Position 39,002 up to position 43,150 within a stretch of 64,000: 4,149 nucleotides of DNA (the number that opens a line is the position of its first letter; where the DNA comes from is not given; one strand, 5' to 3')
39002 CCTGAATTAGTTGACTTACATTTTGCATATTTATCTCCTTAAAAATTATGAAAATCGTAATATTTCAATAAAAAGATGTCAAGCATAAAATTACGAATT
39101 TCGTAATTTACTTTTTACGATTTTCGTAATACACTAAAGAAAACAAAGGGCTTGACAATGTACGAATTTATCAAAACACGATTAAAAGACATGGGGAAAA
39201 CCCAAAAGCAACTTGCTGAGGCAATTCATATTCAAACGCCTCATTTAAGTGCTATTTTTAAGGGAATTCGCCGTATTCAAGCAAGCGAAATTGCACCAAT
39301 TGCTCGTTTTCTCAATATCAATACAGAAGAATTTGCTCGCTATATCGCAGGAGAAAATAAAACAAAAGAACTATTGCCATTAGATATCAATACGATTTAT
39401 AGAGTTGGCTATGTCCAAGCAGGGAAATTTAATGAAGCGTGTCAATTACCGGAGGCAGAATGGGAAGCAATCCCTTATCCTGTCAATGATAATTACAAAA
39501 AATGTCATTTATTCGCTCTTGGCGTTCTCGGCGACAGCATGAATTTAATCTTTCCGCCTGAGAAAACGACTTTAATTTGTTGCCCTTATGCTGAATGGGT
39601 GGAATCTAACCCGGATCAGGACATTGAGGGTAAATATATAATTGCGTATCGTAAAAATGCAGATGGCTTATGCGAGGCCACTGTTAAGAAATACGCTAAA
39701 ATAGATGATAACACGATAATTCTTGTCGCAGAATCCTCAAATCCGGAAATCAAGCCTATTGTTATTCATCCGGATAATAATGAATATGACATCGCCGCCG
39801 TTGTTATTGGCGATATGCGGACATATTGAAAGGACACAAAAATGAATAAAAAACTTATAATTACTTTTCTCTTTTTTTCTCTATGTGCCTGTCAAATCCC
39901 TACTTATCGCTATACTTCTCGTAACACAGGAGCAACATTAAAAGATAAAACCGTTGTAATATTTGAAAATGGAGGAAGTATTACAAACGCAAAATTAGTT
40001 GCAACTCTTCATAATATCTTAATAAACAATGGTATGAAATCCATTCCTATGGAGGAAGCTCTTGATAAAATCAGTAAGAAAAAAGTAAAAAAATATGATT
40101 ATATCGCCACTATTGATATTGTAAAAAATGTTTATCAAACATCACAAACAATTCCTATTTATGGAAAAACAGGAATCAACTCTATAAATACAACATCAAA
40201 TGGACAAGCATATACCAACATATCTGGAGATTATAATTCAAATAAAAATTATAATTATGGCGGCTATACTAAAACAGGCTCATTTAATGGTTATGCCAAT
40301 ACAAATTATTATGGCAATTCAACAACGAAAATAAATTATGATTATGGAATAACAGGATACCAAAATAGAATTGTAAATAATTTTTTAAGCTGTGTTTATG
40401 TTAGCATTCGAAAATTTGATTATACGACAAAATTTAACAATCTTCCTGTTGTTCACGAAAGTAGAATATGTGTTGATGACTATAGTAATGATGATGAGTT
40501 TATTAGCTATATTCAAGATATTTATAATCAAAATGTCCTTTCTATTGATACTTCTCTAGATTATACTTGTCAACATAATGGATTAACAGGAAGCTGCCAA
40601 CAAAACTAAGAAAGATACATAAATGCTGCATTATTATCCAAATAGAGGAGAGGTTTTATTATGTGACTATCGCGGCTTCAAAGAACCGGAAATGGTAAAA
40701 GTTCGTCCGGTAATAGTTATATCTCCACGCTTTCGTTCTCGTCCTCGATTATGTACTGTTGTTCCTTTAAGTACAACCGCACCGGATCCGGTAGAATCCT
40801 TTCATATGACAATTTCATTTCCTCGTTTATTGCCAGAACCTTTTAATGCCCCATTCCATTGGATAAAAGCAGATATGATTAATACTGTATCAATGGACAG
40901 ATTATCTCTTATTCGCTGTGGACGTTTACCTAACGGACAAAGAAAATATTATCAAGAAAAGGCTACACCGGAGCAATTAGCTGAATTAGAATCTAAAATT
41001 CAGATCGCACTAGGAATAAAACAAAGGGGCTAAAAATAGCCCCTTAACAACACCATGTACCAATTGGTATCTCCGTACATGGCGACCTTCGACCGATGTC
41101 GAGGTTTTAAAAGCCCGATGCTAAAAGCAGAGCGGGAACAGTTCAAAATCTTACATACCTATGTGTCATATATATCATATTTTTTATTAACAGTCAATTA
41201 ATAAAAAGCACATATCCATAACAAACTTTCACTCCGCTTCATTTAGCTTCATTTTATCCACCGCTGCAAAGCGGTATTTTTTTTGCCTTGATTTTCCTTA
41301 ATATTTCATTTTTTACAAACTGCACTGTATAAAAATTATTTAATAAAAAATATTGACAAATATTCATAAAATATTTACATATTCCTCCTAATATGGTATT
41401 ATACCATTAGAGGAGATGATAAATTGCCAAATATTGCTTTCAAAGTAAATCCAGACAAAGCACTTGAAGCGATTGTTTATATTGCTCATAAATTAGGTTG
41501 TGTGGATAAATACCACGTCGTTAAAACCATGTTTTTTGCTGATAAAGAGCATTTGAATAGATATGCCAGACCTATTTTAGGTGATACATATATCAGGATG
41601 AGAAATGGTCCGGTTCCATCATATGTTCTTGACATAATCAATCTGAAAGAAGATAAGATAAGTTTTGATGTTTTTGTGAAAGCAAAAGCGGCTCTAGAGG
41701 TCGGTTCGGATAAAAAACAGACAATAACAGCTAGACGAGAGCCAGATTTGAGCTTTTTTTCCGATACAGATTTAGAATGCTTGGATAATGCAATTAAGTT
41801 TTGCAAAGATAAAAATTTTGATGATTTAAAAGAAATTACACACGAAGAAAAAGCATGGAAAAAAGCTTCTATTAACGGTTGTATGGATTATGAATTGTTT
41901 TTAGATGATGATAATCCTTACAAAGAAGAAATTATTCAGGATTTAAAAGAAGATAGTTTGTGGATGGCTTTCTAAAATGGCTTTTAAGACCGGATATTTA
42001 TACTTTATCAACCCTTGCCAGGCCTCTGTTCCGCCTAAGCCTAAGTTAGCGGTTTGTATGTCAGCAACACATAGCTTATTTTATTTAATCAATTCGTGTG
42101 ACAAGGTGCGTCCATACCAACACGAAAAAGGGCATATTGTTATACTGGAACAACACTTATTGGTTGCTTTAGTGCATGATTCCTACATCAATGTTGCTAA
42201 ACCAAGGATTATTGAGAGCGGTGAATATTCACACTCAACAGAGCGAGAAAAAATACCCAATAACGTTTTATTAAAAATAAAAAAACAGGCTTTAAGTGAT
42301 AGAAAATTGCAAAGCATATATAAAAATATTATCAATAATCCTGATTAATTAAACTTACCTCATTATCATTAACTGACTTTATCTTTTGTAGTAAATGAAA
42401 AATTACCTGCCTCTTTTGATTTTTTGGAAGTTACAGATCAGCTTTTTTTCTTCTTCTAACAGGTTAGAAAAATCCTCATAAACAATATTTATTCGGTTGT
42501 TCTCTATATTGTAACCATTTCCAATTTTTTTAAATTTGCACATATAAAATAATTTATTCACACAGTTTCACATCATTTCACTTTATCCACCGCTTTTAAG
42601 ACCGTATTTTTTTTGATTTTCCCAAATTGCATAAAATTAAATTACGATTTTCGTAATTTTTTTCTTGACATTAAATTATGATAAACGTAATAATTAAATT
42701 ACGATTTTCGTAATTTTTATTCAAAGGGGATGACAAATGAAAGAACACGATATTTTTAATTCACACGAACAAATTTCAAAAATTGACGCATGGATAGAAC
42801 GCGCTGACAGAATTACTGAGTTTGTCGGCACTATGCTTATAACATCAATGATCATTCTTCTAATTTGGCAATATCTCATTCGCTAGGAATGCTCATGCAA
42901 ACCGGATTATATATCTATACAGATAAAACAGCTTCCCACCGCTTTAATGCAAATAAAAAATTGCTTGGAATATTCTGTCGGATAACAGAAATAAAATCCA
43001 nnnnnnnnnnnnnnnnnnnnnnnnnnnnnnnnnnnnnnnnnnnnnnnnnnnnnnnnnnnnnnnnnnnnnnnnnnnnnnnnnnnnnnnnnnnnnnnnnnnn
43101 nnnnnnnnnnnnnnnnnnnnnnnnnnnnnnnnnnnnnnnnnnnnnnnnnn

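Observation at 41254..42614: Panacea/SocA-domain antitoxin-like gene coupled to an unassigned 123-aa ORF, in a cassette flanked by imperfect direct repeats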

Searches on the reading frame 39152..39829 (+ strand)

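Call 3: search_protein_families(library=pfam, proteins=[window:39152-39829:+], max_evalue=0.1)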
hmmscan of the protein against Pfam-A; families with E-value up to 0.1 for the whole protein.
window:39152-39829:+ (225 aa): 8 families
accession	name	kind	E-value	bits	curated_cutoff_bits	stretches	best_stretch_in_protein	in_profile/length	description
PF00717.28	Peptidase_S24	-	9.8e-10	38.6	23.3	1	86-219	4-116/116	Peptidase S24-like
PF01381.28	HTH_3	-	1.6e-09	38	23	1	7-61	1-55/55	Helix-turn-helix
PF13443.12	HTH_26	-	1.6e-05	25.5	22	1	8-66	3-62/63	Cro/C1-type HTH DNA-binding domain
PF13560.12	HTH_31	-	0.0011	19.6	27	1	15-62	14-62/64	Helix-turn-helix domain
PF12844.13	HTH_19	-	0.0042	17.4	30.2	1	5-61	2-58/64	Helix-turn-helix domain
PF13744.12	HTH_37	-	0.073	13.3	27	0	5-38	21-54/80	Helix-turn-helix domain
PF00637.26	Clathrin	-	0.084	13.1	29.6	0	152-217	37-104/143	Region in Clathrin and VPS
PF21236.3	PRS7_OB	-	0.1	12.7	26.7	0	56-99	28-68/69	26S proteasome regulatory subunit 7, OB domain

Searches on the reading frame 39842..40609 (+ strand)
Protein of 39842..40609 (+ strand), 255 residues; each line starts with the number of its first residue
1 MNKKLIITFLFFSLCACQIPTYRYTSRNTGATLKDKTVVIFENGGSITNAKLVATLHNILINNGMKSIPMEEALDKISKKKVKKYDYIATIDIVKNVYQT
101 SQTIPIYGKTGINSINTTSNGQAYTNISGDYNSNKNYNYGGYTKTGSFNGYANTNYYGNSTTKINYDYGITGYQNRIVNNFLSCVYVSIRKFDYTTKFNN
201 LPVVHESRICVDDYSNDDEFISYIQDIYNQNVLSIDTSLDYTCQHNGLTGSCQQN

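Call 3: search_protein_families(library=pfam, proteins=[window:39842-40609:+], max_evalue=0.1)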
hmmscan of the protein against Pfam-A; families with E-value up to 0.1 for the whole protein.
window:39842-40609:+ (255 aa): 0 families

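Call 4: search_protein_families(library=padloc, proteins=[window:39842-40609:+], max_evalue=0.1)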
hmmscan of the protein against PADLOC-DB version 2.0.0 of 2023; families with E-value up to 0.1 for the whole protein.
window:39842-40609:+ (255 aa): 0 families

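Call 5: search_protein_families(library=phrogs, proteins=[window:39842-40609:+], max_evalue=0.1)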
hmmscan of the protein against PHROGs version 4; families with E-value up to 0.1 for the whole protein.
window:39842-40609:+ (255 aa): 0 families

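Call 6: search_protein_families(library=ncbifam, proteins=[window:39842-40609:+], max_evalue=0.1)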
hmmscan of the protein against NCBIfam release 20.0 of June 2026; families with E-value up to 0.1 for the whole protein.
window:39842-40609:+ (255 aa): 1 family
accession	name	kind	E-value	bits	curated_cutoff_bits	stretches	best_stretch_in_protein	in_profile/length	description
NF008999.0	PRK12343.1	equivalog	0.04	13.7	171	1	71-118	37-86/156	cyclic pyranopterin monophosphate synthase MoaC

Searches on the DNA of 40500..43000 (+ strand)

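Call 9: search_dna_similar(query=window:40600-43000:+, collection=phages, mode=near)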
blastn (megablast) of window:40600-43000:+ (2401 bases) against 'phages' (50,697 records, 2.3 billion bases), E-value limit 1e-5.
No match.

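Call 91: search_rna_families(source=window, start=40500, end=43000, threshold=evalue, max_evalue=1)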
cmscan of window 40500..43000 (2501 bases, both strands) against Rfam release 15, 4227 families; matches with E-value up to 1: 0.
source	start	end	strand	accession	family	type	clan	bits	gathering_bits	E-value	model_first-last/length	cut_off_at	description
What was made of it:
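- Tried and rejected: Rfam found no RNA family in 40500-43000 (call 91).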

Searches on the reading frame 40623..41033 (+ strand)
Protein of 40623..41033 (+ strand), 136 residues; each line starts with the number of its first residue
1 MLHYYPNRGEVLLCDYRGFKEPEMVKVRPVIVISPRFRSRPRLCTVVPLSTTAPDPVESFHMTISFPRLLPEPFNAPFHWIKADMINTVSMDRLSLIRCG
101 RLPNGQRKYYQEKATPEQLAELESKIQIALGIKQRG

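Call 3: search_protein_families(library=pfam, proteins=[window:40623-41033:+], max_evalue=0.1)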
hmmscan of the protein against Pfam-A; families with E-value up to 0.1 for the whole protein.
window:40623-41033:+ (136 aa): 1 family
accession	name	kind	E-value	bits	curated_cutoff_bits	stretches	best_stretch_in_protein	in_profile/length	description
PF02452.23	PemK_toxin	-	4.5e-13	49.8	23.1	1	8-104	2-95/109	PemK-like, MazF-like toxin of type II toxin-antitoxin system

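Call 4: search_protein_families(library=padloc, proteins=[window:40623-41033:+], max_evalue=0.1)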
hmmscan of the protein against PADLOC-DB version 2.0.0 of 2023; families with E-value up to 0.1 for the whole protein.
window:40623-41033:+ (136 aa): 0 families

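Call 5: search_protein_families(library=phrogs, proteins=[window:40623-41033:+], max_evalue=0.1)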
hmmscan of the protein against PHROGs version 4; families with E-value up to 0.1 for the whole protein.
window:40623-41033:+ (136 aa): 3 families
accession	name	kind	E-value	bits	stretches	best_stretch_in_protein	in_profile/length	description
phrog_15698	-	unknown function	5.6e-23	82.2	1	2-95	3-93/126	-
phrog_1936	-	moron, auxiliary metabolic gene and host takeover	1.4e-07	32.5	1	4-64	7-67/188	MazF-like growth inhibitor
phrog_26027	-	unknown function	0.055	13.9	0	68-117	77-126/201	-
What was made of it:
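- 40623..41033 (+): Context: an orphan canonical PemK/MazF gene, the last gene of the repressor operon, directly upstream of the cassette. PF02452 E 4.5e-13 (call 3). phrog_15698 (call 5).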

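Call 6: search_protein_families(library=ncbifam, proteins=[window:40623-41033:+], max_evalue=0.1)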
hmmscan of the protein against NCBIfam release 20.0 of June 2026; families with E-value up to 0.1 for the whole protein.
window:40623-41033:+ (136 aa): 1 family
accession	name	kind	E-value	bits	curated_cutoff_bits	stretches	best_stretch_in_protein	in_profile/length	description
NF007386.0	PRK09907.1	equivalog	0.0039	17.2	120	1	3-52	4-54/111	endoribonuclease MazF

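Call 45: find_related_loci(query=window:40623-41033:+, collection=viral_contigs, flank=6000)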
Query window:40623-41033:+ (136 aa) in viral_contigs; peptide patterns used: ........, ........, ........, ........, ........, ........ (x = any residue, [..] = any of these).
36 stretches matched a pattern; 1 encode a relative of the query (tblastn E <= 1e-3); 1 distinct loci.
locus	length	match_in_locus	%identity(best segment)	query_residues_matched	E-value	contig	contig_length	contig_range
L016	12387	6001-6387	40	4-132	6e-28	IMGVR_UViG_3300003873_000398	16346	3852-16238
